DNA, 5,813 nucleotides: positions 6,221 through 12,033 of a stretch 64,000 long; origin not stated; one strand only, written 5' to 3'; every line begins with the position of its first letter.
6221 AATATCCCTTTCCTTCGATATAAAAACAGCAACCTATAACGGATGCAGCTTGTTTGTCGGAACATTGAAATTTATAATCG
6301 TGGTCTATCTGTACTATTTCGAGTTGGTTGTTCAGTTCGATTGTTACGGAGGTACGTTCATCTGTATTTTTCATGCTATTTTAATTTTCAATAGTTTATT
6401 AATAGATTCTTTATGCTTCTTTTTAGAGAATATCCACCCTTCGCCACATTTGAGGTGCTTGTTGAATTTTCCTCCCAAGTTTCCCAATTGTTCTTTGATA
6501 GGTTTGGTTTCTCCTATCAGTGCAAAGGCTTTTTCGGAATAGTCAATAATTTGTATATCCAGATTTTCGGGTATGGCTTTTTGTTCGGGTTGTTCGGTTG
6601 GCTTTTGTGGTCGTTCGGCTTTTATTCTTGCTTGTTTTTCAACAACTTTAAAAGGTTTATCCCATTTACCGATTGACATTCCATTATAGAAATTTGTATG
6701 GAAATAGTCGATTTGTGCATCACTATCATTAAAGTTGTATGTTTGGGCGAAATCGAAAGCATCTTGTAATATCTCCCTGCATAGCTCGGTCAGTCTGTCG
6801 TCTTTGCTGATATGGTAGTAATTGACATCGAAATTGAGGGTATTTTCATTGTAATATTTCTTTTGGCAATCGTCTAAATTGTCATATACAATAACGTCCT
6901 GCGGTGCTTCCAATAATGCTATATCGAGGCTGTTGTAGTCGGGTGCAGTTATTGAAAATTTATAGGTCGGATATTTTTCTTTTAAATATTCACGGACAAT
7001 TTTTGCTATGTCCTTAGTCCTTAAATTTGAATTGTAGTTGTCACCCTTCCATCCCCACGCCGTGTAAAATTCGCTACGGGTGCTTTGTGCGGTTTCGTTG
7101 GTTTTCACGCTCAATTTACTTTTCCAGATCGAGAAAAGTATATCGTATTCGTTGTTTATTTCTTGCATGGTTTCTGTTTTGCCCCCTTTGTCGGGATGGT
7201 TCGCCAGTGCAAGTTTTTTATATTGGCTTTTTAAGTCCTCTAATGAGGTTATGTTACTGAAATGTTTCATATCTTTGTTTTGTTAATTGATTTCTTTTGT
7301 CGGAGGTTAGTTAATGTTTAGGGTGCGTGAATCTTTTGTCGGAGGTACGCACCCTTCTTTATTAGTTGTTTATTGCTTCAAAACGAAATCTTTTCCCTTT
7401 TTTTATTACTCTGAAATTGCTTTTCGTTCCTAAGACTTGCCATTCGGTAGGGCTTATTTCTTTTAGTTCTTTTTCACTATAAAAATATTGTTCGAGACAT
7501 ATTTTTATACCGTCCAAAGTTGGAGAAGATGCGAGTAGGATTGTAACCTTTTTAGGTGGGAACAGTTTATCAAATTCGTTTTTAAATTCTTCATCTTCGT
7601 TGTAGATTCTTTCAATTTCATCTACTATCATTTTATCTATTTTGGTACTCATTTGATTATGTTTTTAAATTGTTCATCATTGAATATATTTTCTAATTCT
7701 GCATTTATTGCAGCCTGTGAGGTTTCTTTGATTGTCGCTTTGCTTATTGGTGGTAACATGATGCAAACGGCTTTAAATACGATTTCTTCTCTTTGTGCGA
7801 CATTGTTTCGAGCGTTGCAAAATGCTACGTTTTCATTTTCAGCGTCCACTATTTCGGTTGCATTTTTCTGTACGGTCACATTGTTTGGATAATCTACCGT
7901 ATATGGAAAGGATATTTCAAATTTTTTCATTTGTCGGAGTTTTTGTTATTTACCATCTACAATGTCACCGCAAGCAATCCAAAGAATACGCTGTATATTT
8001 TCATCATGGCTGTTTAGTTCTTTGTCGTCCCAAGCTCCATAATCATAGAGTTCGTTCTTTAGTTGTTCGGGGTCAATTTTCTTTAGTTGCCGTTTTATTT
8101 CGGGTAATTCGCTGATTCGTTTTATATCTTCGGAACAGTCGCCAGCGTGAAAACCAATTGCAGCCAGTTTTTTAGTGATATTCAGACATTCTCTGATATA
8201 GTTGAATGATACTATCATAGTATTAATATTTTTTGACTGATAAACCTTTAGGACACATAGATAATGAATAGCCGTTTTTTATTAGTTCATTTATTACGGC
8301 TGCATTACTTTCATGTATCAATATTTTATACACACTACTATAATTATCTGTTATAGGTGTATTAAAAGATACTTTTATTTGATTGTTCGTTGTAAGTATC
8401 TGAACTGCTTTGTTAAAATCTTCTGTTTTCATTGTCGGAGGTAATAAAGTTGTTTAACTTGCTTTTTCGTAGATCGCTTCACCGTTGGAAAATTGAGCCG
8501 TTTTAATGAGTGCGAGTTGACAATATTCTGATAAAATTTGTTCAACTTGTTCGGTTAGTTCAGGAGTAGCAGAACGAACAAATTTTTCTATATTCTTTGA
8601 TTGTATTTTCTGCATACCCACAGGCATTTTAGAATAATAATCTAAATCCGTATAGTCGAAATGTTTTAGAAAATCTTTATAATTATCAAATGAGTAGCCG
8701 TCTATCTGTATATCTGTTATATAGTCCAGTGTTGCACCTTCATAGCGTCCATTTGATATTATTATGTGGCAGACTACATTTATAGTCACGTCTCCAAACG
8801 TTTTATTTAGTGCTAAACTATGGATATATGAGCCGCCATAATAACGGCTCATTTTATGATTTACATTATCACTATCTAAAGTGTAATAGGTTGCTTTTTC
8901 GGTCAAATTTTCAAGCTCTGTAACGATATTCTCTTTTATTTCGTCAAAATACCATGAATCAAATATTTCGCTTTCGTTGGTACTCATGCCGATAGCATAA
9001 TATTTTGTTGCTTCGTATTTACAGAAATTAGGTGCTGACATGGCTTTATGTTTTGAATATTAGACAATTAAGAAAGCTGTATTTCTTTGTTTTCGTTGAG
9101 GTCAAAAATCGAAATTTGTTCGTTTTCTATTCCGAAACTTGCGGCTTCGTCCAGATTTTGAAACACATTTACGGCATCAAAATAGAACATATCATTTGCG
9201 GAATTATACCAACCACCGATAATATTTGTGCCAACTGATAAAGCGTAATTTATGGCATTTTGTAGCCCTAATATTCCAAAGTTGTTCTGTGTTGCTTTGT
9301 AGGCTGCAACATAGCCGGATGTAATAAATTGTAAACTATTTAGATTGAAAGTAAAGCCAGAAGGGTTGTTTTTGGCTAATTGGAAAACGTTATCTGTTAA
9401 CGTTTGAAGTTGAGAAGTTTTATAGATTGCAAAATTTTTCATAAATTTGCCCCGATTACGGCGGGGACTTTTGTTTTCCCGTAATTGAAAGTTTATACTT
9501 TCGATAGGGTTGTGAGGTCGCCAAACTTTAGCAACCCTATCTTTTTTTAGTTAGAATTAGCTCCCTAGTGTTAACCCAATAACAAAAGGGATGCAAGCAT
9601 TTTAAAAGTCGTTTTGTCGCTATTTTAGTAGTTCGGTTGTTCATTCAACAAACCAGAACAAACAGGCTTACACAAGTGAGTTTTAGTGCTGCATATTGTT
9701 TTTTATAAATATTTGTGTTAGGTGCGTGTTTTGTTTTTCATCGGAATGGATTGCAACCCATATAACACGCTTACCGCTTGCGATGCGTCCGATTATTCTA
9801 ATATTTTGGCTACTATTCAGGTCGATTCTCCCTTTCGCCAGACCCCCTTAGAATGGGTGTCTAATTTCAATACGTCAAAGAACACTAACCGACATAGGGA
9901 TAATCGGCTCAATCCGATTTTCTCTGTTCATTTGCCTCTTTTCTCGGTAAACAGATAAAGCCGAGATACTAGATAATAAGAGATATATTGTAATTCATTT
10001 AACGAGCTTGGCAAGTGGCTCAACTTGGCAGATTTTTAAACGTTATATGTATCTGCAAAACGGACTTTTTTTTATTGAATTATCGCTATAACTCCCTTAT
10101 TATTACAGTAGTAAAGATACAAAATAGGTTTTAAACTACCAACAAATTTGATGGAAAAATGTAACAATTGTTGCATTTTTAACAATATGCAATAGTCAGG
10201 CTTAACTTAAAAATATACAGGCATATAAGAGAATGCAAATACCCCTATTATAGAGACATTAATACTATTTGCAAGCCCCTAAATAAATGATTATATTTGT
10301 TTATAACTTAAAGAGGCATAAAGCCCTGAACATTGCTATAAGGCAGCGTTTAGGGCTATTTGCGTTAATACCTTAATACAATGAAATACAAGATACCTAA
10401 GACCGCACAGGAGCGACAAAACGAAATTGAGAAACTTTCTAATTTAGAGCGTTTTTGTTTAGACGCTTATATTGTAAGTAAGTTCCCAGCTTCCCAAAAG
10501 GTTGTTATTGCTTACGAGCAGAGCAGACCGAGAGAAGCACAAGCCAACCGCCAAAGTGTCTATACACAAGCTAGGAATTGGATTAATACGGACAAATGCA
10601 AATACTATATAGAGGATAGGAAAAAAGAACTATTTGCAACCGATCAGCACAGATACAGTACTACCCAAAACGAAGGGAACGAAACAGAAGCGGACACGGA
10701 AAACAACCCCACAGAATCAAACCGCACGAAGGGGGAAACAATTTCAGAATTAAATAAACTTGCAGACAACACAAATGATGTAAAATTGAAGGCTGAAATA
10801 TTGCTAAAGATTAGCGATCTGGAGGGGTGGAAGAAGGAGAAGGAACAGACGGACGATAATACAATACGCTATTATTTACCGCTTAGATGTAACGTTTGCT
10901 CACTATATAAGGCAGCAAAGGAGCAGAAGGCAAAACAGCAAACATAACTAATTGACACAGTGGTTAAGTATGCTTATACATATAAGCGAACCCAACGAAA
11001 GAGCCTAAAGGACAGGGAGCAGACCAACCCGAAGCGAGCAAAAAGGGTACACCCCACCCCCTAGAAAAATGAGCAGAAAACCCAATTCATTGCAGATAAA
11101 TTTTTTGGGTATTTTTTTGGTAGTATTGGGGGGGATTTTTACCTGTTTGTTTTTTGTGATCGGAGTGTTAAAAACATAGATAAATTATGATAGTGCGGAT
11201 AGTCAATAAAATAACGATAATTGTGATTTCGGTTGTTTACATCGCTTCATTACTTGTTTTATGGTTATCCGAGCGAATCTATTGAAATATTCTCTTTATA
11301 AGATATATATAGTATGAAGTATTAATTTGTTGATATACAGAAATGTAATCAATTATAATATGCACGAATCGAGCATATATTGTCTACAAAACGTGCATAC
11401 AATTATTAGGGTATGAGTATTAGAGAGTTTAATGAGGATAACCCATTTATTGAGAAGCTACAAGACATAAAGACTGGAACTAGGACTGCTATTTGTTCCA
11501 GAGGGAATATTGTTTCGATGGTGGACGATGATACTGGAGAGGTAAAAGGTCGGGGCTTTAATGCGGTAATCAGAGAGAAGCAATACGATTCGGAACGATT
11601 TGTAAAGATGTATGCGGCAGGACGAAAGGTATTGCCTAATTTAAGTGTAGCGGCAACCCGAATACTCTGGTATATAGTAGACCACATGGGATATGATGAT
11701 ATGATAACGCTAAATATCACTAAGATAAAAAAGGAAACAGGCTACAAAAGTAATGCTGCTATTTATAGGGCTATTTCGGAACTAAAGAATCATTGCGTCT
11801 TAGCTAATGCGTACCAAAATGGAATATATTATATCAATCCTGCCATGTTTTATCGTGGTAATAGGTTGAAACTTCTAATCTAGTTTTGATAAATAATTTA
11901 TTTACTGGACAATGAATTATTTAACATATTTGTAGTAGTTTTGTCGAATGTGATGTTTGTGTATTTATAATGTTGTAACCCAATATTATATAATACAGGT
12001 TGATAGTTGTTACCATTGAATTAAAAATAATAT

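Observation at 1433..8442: Early-gene start-associated motif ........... that carries the anti-Shine-Dalgarno core on the mRNA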

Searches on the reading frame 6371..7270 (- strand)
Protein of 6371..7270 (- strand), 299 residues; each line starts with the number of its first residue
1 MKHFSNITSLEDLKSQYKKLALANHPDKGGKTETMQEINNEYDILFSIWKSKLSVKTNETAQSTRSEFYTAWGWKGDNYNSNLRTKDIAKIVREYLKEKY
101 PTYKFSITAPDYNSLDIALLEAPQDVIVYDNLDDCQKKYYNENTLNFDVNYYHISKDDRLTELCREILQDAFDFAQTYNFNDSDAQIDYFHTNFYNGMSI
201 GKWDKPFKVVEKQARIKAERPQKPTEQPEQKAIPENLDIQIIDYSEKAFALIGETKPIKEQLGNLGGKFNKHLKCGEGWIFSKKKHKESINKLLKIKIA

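Call 16: search_protein_families(library=pfam, proteins=[window:6371-7270:-], max_evalue=0.01)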
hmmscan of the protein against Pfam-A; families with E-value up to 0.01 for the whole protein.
window:6371-7270:- (299 aa): 2 families
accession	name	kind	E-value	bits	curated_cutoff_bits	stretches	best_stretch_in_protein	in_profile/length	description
PF18847.6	LPD29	-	4.2e-12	47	27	1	84-148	2-67/93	Large polyvalent protein associated domain 29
PF00226.36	DnaJ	-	3e-06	27.7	27.8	1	9-45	13-53/63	DnaJ domain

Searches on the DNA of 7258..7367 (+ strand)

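Call 68: build_rna_model(alignment_id=A5)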
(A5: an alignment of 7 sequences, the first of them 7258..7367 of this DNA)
Model R1 built from alignment A5 (7 sequences, 116 columns); structure: RNAalifold consensus.
model positions 110; base pairs 25; branch points 1; effective number of sequences 1.84; information 0.59 bits per position. Calibrated on 0.2 Mb of random sequence (short: E-values are rough).
structure used (alignment columns):
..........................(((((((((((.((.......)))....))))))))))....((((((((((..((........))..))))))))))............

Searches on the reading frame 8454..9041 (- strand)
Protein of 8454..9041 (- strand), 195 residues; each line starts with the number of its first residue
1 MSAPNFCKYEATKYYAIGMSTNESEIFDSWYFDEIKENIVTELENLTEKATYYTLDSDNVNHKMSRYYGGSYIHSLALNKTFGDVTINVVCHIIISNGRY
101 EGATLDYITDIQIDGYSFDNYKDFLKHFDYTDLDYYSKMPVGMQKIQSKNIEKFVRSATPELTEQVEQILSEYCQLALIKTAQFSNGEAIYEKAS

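Call 16: search_protein_families(library=pfam, proteins=[window:8454-9041:-], max_evalue=0.01)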
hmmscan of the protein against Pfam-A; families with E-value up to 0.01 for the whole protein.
window:8454-9041:- (195 aa): 0 families

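Call 19: find_related_loci(query=window:8454-9041:-, collection=viral_contigs, flank=10000)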
Query window:8454-9041:- (195 aa) in viral_contigs; peptide patterns used: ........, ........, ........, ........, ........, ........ (x = any residue, [..] = any of these).
59 stretches matched a pattern, but none encodes a relative of the query by tblastn (E <= 1e-3).

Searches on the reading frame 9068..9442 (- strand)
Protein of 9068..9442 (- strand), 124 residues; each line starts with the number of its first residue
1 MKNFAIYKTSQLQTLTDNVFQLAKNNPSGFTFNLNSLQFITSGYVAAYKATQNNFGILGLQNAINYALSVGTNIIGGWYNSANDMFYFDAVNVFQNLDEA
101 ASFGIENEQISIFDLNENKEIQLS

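Call 16: search_protein_families(library=pfam, proteins=[window:9068-9442:-], max_evalue=0.01)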
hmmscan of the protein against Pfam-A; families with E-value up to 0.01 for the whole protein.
window:9068-9442:- (124 aa): 0 families

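Call 36: find_related_loci(query=A3, collection=genome_contigs, flank=10000)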
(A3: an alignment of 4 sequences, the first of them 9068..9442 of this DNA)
Query A3 (124 aa) in genome_contigs; peptide patterns used: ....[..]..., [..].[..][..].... (x = any residue, [..] = any of these).
64 stretches matched a pattern; 1 encode a relative of the query (tblastn E <= 1e-3); 1 distinct loci.
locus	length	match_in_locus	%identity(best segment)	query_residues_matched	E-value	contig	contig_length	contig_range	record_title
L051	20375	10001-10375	56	1-124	8e-45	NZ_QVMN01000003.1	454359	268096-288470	Dysgonomonas sp. 25 scaffold3_size454359, whole genome shotgun sequence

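Call 37: find_related_loci(query=A3, collection=viral_contigs, flank=10000)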
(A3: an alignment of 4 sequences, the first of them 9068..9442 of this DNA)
Query A3 (124 aa) in viral_contigs; peptide patterns used: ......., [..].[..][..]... (x = any residue, [..] = any of these).
189 stretches matched a pattern; 1 encode a relative of the query (tblastn E <= 1e-3); 1 distinct loci.
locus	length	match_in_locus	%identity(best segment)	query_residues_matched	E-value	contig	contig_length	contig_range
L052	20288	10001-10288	50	29-123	2e-25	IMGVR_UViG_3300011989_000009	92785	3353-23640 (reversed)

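Call 47: find_homologous_proteins(query=A3, max_evalue=0.001)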
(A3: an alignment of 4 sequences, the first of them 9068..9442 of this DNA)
Query A3 (4 sequences) (124 aa, profile of the alignment): 1540 proteins with E <= 0.001 among 2268 candidates; the best 120 are listed.
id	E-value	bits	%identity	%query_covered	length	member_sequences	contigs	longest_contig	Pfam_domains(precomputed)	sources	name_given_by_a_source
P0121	7.2e-67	241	75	100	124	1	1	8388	-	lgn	-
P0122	3.1e-65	236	100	100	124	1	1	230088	-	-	-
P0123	4.5e-65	235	75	99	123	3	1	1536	-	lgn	-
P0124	3.5e-64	232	77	100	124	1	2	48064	-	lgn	-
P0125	4.2e-63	229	75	100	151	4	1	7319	-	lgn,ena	-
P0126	2.2e-61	223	56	99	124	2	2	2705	-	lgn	-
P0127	1.2e-57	211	63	99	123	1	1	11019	-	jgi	-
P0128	6.8e-57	209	70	100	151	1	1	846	-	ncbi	-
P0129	3.2e-56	207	59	99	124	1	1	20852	-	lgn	-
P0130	6.6e-56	205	66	99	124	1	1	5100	-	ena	-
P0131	1.8e-55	204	75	100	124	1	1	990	-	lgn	-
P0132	2.5e-55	204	56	100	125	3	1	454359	-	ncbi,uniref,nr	ncbi:hypothetical protein [Dysgonomonas sp. 25]|uniref:hypothetical protein n=1 Tax=Dysgonomonas sp.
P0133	1.2e-54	201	58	100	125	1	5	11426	-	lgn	-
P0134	2.4e-52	194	61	96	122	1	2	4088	-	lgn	-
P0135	4.7e-51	190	60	87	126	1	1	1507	-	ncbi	-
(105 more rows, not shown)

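Call 48: find_encoding_contigs(protein=P0124, flank=10000, max_places=2)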
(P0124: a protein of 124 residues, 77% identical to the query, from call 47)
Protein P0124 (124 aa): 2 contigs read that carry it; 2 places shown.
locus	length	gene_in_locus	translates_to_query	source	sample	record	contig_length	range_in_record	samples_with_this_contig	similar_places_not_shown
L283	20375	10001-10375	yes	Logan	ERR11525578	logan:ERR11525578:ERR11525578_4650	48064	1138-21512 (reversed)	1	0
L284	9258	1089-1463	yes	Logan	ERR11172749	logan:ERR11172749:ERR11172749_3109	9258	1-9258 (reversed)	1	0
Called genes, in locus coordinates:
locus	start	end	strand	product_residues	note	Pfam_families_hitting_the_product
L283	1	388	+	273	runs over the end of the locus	-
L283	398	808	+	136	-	-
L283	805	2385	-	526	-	PF08870:DndE, PF13401:AAA_22 (faint), PF05872:HerA_C (faint), PF00270:DEAD (faint), PF12846:AAA_10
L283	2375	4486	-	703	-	PF13476:AAA_23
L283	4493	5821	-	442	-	PF01507:PAPS_reduct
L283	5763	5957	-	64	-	-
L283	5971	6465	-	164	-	-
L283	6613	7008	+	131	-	-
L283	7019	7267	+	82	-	-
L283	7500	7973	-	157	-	PF05732:RepL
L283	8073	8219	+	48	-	-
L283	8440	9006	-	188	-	-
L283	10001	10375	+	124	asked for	-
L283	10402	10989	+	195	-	-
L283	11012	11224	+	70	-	-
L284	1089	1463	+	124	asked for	-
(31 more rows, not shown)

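Call 49: find_encoding_contigs(protein=P0129, flank=10000, max_places=2)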
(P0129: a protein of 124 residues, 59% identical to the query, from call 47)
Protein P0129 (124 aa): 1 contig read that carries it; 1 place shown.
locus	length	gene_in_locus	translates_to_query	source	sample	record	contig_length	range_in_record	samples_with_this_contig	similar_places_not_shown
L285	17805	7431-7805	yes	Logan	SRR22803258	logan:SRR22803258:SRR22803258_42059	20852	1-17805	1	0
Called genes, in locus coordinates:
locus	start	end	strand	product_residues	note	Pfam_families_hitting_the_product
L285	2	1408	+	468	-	?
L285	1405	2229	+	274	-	-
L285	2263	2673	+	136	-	-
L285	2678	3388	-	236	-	-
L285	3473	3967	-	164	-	-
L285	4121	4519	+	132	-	-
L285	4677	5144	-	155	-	PF05732:RepL (weak)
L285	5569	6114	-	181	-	-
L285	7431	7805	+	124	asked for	-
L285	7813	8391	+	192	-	-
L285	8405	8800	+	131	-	-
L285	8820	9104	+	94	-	-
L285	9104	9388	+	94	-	-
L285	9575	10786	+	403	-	PF18847:LPD29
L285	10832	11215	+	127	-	-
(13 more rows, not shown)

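Call 50: find_encoding_contigs(protein=P0127, flank=10000, max_places=2)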
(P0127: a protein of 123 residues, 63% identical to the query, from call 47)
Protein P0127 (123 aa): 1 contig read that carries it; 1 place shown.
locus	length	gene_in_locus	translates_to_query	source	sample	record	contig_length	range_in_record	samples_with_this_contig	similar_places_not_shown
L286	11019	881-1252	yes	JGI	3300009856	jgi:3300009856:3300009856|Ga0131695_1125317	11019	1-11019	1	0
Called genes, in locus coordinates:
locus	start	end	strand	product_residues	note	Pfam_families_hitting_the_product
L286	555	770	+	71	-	-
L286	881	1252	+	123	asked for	-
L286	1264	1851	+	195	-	-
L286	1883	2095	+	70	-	-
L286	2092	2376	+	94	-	-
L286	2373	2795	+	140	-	-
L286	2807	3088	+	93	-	-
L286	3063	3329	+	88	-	-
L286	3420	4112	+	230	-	-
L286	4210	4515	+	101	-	-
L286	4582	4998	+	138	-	-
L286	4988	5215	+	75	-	-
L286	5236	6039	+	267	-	-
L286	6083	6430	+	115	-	-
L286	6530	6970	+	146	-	-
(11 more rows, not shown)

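Call 51: find_encoding_contigs(protein=P0133, flank=10000, max_places=2)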
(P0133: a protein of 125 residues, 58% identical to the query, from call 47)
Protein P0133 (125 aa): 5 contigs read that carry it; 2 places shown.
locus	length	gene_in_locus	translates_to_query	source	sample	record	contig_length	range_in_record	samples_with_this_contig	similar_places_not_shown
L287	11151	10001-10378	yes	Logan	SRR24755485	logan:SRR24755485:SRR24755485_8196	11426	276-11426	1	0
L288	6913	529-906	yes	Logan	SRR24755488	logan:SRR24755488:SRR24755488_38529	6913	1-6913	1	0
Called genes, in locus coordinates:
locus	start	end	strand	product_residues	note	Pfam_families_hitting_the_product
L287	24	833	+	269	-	-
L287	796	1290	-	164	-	-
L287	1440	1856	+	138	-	-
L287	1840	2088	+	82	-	-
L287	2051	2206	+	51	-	-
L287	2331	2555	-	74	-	PF05066:HARE-HTH (weak)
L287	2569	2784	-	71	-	-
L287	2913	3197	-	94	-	-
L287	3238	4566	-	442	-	-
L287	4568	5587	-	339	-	-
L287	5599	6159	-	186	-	-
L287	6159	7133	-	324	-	-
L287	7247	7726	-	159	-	PF05732:RepL (weak)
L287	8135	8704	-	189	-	-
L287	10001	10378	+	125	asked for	-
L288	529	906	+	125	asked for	-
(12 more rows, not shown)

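Call 76: find_encoding_contigs(protein=P0130, flank=10000, max_places=2)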
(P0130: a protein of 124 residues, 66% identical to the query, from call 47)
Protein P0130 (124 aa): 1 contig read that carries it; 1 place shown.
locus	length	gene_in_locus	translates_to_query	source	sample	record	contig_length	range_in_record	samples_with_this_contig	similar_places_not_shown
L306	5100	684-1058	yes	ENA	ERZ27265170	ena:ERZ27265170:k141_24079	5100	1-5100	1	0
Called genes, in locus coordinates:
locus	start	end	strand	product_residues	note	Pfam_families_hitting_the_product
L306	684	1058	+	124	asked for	-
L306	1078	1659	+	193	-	-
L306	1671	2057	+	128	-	-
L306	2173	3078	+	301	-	PF00226:DnaJ (weak), PF18847:LPD29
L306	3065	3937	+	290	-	-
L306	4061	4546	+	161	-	-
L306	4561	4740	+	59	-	-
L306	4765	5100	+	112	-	?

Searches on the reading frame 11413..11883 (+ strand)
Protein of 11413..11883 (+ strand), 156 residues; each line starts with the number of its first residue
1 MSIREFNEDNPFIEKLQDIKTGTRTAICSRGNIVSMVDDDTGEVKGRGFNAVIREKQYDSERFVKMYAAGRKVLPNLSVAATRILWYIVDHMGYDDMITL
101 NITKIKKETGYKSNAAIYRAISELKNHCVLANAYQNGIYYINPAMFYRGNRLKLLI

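Call 17: search_protein_families(library=pfam, proteins=[window:11413-11883:+], max_evalue=0.01)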
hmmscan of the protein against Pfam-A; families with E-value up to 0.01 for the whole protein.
window:11413-11883:+ (156 aa): 2 families
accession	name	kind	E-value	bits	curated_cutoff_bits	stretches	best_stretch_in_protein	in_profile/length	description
PF05732.17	RepL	-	2.9e-07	30.6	20.3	1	35-151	14-125/164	Firmicute plasmid replication protein (RepL)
PF13730.12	HTH_36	-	0.00032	20.9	25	1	76-127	2-52/55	Helix-turn-helix domain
